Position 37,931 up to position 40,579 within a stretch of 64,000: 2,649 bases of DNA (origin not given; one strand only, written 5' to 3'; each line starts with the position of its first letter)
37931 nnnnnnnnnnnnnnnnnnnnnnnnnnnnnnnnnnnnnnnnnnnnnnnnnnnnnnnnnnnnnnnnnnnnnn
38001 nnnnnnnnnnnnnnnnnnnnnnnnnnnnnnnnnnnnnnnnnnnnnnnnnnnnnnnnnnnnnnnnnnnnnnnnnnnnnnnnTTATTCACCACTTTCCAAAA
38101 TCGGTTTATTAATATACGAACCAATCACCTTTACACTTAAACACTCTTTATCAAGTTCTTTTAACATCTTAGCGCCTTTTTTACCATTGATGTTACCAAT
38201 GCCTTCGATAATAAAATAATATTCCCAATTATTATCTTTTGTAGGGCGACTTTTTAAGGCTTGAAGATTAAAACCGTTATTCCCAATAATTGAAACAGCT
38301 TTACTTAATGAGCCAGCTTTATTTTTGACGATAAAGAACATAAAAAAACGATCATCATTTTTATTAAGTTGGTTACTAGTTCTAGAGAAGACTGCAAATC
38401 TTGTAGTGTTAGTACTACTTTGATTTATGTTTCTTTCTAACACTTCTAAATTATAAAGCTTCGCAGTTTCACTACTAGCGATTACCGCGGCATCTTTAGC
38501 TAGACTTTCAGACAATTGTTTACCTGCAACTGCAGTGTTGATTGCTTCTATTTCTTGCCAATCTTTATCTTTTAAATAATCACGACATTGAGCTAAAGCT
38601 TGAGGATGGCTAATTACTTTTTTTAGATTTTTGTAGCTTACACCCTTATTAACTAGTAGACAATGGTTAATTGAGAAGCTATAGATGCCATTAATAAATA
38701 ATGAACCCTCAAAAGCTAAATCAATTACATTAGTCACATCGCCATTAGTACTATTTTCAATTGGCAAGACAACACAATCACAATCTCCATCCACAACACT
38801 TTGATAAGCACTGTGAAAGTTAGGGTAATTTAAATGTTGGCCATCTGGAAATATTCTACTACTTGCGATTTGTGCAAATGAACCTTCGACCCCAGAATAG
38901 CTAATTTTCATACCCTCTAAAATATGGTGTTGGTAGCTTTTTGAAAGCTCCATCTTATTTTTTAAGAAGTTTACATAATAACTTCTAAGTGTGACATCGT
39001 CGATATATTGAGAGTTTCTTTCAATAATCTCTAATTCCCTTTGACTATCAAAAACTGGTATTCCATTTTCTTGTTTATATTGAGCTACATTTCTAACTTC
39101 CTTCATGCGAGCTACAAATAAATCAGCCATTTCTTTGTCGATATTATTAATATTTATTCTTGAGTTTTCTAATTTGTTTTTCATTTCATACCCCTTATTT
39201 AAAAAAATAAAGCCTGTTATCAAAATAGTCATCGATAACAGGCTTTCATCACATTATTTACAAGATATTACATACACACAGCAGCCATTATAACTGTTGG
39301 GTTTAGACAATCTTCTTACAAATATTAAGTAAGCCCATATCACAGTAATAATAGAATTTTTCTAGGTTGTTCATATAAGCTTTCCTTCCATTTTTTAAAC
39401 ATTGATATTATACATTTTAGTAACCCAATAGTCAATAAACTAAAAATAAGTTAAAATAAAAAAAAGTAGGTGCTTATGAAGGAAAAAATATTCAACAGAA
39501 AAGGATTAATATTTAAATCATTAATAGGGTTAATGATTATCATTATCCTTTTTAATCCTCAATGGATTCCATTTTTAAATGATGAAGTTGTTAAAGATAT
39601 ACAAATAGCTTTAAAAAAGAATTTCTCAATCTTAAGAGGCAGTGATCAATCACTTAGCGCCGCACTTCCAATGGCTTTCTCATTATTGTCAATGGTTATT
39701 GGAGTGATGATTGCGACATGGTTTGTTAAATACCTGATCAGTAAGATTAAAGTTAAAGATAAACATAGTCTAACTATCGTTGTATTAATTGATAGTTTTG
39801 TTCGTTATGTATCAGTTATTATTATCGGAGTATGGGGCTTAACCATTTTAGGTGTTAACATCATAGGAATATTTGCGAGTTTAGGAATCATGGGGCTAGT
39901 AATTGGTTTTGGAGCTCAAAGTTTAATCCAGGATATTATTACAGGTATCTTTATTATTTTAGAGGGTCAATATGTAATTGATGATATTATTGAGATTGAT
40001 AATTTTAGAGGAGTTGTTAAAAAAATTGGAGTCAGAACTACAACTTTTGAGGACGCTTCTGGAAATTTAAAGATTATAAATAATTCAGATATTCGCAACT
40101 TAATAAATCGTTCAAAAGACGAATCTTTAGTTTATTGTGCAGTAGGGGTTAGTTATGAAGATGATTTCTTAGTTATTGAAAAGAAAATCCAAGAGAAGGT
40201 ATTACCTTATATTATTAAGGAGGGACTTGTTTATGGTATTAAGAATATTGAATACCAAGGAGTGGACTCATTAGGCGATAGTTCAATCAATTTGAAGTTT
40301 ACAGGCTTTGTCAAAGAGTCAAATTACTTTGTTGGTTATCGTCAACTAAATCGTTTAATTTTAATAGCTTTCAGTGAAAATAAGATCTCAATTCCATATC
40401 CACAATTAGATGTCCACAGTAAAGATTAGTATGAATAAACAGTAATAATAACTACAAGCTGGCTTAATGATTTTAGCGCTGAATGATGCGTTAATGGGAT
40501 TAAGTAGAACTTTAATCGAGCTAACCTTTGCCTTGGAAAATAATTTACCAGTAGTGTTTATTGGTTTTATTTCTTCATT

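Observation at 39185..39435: Aromatic amino-acid operon leader has a consensus promoter, a 23-codon ORF reading F-Y-Y-Y and a terminator, which suggests ribosome-mediated attenuation rather than a T-box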

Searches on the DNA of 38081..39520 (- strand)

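Call 4: search_rna_families(source=window, start=39100, end=39520, threshold=evalue, max_evalue=10, show_alignments=3)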
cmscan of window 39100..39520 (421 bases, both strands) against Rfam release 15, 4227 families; matches with E-value up to 10: 8.
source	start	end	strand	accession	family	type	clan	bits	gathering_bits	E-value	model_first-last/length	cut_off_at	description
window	39163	39243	-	RF01005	MIR530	Gene; miRNA;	-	23.6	85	0.03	54-133/172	no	MIR530 microRNA precursor family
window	39204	39260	-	RF00356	snoR32_R81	Gene; snRNA; snoRNA; CD-box;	-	20.8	45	2.5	1-98/98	no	Small nucleolar RNA R32/R81/Z41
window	39201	39269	-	RF02371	PyrG_leader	Cis-reg; leader;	-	19.8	65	3.5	13-78/78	no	PyrG leader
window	39197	39277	-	RF02366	Yfr19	Gene; sRNA;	-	17.9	70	4.8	1-82/82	no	Cyanobacterial functional RNA 19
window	39172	39270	-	RF00553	SCARNA1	Gene; snRNA; snoRNA; scaRNA;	-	15.1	45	6.5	1-166/166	no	Small Cajal body specific RNA 1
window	39198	39246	-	RF02350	psRNA6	Gene; sRNA;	-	13.5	60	0.14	1-333/333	no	Nitrosomonas sRNA psRNA6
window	39406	39448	-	RF02143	HYMAI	Gene; lncRNA;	-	12.4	80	3.4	204-241/241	no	Hydatidiform mole associated and imprinted conserved region 1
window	39245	39340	-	RF01824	RUF20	Gene;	-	11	60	2.7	1-425/425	no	RNA of unknown function 20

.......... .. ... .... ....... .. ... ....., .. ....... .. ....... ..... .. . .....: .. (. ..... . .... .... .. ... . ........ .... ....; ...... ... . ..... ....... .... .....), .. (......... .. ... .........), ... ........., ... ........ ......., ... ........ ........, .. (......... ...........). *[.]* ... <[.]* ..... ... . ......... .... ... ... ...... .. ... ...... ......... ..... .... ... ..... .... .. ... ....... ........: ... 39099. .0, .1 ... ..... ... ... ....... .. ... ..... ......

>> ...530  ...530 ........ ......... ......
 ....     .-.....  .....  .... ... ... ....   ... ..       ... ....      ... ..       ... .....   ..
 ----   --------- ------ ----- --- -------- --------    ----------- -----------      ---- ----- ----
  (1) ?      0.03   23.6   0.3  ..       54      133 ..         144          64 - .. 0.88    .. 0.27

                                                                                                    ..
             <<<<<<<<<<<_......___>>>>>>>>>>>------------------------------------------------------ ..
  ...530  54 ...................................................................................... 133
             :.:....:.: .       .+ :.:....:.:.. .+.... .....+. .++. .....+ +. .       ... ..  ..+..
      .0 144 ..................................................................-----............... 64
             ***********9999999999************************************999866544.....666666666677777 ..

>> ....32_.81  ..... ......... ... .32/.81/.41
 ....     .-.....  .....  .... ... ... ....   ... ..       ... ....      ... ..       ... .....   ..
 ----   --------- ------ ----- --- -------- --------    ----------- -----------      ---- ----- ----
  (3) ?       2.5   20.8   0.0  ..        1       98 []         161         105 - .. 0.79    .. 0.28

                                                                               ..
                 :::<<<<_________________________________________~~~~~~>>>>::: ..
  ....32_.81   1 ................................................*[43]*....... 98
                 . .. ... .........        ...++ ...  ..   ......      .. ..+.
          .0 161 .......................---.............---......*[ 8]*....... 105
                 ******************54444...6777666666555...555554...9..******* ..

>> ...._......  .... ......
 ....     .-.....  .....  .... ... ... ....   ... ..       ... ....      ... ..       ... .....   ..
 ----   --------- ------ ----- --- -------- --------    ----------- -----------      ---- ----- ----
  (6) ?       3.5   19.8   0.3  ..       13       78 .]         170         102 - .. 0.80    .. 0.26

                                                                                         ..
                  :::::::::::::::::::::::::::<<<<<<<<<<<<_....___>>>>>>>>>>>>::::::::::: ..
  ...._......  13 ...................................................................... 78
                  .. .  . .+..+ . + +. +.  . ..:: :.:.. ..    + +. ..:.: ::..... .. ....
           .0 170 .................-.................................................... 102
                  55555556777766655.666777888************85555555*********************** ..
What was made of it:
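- On Rfam amino-acid leader families (Phe_leader, Trp_leader, His_leader, Leu_leader, Thr_leader, leu/phe leader): The only hits were sub-threshold chance matches to the terminator hairpin, for example PyrG_leader at 19.8 bits against a gathering score of 65 (call 4).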

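Call 15: search_rna_families(sources=[L003, L004, L005], threshold=gathering)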
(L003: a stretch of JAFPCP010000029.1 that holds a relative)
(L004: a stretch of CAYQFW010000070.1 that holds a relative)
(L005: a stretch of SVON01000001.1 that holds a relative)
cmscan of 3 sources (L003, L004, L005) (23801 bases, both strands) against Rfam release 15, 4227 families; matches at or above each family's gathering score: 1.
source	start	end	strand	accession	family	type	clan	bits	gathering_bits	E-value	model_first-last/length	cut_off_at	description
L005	239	322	+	RF00005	tRNA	Gene; tRNA;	CL00001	54.8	29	1.8e-09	1-71/71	no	tRNA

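Call 56: search_with_rna_model(model_id=R1, source=window, start=39100, end=39500, filters=off, max_evalue=10, show_alignments=2)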
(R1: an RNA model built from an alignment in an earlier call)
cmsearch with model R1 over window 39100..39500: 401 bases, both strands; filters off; matches with E-value up to 10: 12.
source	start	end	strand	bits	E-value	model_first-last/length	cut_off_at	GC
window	39327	39398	-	5.5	0.12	1-174/174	no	0.28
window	39205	39274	-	4.3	0.2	1-174/174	no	0.27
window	39181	39204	-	0.5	1.2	1-174/174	no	0.25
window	39196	39236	+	-0.5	1.9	1-174/174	no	0.22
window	39456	39471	+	-0.6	2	1-174/174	no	0.19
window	39443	39480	-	-0.6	2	24-174/174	no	0.18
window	39473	39492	+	-0.8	2.2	1-174/174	no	0.2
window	39133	39172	-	-1.6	3.3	77-116/174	no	0.2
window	39346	39400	+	-2.3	4.5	1-174/174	no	0.24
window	39308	39322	-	-2.4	4.7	1-174/174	no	0.27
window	39133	39167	+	-2.8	5.7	77-116/174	no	0.2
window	39399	39423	-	-3.8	9.2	1-174/174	no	0.16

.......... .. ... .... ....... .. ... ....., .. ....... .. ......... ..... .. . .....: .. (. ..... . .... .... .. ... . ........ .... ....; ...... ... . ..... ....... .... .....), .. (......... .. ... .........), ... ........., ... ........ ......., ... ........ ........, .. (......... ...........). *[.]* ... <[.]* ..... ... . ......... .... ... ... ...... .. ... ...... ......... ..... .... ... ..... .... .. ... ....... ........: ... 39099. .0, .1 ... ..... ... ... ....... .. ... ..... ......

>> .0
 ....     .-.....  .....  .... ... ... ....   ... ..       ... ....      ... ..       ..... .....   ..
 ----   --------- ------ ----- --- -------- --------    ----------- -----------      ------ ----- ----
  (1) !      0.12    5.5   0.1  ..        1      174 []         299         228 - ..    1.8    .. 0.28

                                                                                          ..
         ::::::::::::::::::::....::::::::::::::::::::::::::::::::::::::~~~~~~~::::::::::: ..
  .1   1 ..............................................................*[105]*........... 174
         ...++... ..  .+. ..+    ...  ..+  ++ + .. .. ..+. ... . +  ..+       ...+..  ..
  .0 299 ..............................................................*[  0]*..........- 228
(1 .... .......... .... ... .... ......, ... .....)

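Call 61: search_with_rna_model(model_id=R1, sources=[L001, L002, L003, L004, L005, L006, L007, L008, L009, L010, L011, L012, L013, L014, L015, L016, L017, L018, L019, L020, L021, L022, L023, L024, L025, L026, L027, L028, L029, L030], max_evalue=0.01)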
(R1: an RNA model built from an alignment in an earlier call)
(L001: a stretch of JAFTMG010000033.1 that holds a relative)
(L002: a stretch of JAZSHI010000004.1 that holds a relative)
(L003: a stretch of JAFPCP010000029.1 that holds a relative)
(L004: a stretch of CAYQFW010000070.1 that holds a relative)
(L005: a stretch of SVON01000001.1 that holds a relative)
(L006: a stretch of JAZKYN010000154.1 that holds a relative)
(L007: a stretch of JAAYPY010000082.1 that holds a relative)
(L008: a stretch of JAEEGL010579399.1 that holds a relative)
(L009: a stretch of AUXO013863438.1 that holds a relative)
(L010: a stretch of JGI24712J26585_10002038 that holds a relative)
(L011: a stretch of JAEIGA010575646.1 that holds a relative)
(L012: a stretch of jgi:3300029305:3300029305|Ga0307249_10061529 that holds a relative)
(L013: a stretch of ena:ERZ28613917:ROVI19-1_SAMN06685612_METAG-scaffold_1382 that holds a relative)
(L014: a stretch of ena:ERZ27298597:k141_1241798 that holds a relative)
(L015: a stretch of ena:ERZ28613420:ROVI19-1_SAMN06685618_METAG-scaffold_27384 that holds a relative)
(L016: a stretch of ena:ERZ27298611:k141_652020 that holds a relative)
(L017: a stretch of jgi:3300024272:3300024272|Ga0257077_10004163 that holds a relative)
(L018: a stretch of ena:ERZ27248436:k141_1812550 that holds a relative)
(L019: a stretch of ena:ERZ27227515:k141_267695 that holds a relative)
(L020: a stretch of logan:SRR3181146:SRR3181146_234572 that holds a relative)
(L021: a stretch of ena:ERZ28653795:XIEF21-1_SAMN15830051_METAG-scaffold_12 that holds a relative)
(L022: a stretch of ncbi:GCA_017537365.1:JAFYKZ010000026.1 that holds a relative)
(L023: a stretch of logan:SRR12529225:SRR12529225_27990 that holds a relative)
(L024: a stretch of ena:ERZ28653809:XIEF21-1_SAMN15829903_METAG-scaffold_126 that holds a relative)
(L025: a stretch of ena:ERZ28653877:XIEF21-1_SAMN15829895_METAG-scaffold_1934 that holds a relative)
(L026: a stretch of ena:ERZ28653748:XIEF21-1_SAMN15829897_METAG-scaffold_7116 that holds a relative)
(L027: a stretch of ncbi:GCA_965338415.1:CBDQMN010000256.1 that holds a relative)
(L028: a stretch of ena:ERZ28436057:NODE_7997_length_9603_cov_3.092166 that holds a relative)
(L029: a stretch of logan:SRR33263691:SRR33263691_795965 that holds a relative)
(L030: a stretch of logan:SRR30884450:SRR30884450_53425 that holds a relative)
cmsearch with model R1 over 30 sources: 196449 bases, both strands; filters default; matches with E-value up to 0.01: 17.
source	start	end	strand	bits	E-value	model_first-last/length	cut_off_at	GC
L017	2104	2274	+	138.9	3.6e-26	1-174/174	no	0.37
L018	1127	1297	+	138.9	3.6e-26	1-174/174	no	0.37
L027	1619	1782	+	134.6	2.7e-25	1-174/174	no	0.38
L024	1630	1797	+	125.4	2e-23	1-174/174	no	0.31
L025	1630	1797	+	125.4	2e-23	1-174/174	no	0.31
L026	1630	1797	+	125.4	2e-23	1-174/174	no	0.31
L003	2602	2781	+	121.1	1.5e-22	1-174/174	no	0.42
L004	386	552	+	118.8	4.5e-22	1-174/174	no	0.42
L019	1620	1778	+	117.5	8.2e-22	1-174/174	no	0.39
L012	2114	2289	+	116.9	1.1e-21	1-174/174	no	0.34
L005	2602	2776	+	115.8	1.8e-21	1-174/174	no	0.4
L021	1628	1782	+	113.4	5.5e-21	1-174/174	no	0.34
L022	1628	1782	+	113.4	5.5e-21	1-174/174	no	0.34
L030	1632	1790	+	110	2.7e-20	1-174/174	no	0.45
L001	2571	2757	+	89.5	4.1e-16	1-174/174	no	0.45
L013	2123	2283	+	88.1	8.1e-16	1-174/174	no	0.27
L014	1769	1929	+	88.1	8.1e-16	1-174/174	no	0.27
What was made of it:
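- On Clostridia/Oscillospirales F/Y leader family (model R1, this session): R1 finds every family locus at 88-139 bits, and an unseen one (L030) at 110 bits (call 61).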

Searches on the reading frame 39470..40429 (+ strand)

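Call 7: search_protein_families(library=pfam, proteins=[window:39470-40429:+])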
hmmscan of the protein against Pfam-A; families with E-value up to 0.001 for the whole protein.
window:39470-40429:+ (319 aa): 2 families
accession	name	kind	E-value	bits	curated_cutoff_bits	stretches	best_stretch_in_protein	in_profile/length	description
PF00924.24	MS_channel_2nd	-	5.2e-13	49.3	20.2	1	152-215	2-67/68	Mechanosensitive ion channel, beta-domain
PF21088.3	MS_channel_1st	-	6.4e-05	23.3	23.1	1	111-150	3-42/42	Mechanosensitive ion channel, transmembrane helices 2/3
